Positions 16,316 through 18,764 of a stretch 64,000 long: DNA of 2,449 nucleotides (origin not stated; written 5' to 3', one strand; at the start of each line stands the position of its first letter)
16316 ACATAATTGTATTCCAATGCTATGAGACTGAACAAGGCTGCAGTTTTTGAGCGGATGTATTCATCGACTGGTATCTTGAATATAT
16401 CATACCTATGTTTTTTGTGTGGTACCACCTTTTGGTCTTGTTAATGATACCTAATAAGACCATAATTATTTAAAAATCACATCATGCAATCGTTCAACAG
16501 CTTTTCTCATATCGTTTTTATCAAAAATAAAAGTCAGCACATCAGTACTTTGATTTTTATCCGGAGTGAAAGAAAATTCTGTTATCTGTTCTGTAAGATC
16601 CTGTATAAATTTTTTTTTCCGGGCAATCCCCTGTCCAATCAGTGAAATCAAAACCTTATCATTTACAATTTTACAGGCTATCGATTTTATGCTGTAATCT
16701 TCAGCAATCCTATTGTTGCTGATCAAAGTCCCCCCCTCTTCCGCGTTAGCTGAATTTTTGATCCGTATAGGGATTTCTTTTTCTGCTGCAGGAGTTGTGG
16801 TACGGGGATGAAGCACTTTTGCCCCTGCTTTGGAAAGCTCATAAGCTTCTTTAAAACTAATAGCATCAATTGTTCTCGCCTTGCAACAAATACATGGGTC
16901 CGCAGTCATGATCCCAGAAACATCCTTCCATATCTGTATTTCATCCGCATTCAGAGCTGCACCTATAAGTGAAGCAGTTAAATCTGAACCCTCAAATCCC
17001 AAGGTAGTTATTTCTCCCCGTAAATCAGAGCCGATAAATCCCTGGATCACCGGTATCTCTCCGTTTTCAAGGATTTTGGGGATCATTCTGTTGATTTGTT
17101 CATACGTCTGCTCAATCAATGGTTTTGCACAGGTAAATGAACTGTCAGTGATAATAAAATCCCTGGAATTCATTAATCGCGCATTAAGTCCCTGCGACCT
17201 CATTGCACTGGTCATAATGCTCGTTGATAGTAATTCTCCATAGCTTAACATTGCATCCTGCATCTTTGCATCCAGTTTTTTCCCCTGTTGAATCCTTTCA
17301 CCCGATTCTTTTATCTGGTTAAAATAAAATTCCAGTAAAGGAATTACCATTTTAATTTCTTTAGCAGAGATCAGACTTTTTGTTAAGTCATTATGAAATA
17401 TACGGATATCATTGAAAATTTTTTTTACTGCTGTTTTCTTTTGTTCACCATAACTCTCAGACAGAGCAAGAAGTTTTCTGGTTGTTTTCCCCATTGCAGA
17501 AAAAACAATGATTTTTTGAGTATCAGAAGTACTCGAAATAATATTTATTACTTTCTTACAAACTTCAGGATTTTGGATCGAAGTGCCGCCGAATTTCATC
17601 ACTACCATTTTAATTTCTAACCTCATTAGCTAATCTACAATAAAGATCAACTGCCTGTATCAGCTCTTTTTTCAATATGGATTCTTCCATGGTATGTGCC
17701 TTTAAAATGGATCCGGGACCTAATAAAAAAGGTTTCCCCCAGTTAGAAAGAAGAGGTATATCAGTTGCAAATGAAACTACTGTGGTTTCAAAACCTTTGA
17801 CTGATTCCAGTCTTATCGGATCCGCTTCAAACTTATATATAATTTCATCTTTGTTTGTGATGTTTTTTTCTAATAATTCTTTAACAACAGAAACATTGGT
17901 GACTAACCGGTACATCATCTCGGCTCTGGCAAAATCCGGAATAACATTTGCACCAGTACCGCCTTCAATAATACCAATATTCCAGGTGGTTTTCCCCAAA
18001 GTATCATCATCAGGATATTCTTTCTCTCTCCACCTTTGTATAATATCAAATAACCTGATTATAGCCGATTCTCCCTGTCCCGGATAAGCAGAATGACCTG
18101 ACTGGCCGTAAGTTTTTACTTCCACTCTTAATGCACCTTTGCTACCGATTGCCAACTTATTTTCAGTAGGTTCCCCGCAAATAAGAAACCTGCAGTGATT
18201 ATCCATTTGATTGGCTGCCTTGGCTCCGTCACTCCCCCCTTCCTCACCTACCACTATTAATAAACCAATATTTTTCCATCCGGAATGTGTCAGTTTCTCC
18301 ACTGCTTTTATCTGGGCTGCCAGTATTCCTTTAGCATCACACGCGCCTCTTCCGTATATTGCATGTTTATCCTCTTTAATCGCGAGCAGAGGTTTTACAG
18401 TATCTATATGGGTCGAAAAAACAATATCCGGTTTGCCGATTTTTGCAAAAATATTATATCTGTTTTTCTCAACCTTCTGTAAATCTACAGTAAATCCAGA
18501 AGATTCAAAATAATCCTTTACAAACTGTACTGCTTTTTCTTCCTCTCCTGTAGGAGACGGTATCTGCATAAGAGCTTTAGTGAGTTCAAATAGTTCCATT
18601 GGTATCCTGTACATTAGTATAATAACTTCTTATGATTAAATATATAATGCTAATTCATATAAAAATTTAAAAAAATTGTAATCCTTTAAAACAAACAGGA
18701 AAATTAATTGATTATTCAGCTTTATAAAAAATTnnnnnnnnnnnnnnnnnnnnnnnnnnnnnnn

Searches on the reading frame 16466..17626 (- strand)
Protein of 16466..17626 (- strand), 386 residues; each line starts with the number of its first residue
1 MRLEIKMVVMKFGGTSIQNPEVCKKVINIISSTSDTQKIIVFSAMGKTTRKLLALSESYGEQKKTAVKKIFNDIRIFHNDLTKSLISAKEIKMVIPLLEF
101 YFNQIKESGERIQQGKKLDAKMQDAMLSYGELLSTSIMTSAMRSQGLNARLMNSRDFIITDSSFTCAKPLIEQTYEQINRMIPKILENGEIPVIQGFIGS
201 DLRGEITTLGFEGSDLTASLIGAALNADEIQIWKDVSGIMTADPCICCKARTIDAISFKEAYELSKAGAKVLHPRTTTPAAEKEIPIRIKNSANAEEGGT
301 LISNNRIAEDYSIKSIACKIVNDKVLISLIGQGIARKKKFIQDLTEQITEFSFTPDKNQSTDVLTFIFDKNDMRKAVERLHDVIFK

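Call 78: search_protein_families(library=pfam, proteins=[window:16466-17626:-], max_evalue=0.000001)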
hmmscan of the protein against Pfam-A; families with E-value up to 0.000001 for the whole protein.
window:16466-17626:- (386 aa): 1 family
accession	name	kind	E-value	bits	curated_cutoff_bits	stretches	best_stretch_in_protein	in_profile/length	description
PF00696.33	AA_kinase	-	1.4e-49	169.4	24.9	1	6-291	1-234/234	Amino acid kinase family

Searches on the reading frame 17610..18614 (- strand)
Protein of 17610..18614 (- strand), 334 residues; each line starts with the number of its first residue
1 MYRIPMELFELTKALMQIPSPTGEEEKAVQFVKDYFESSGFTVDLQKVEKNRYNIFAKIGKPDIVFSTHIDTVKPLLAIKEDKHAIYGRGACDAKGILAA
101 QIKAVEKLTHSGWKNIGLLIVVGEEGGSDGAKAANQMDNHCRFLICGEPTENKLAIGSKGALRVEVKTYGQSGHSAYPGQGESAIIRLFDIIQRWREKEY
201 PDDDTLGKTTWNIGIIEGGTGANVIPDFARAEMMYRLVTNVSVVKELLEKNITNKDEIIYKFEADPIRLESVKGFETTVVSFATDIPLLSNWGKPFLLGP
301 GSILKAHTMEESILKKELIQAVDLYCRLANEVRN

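Call 78: search_protein_families(library=pfam, proteins=[window:17610-18614:-], max_evalue=0.000001)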
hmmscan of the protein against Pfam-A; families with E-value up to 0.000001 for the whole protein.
window:17610-18614:- (334 aa): 2 families
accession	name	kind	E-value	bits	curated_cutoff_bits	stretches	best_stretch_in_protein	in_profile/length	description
PF07687.19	M20_dimer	-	1.2e-20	73.9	21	1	156-243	1-88/107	Peptidase dimerisation domain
PF01546.33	Peptidase_M20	-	1.4e-18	68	24.6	1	66-330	2-205/206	Peptidase family M20/M25/M40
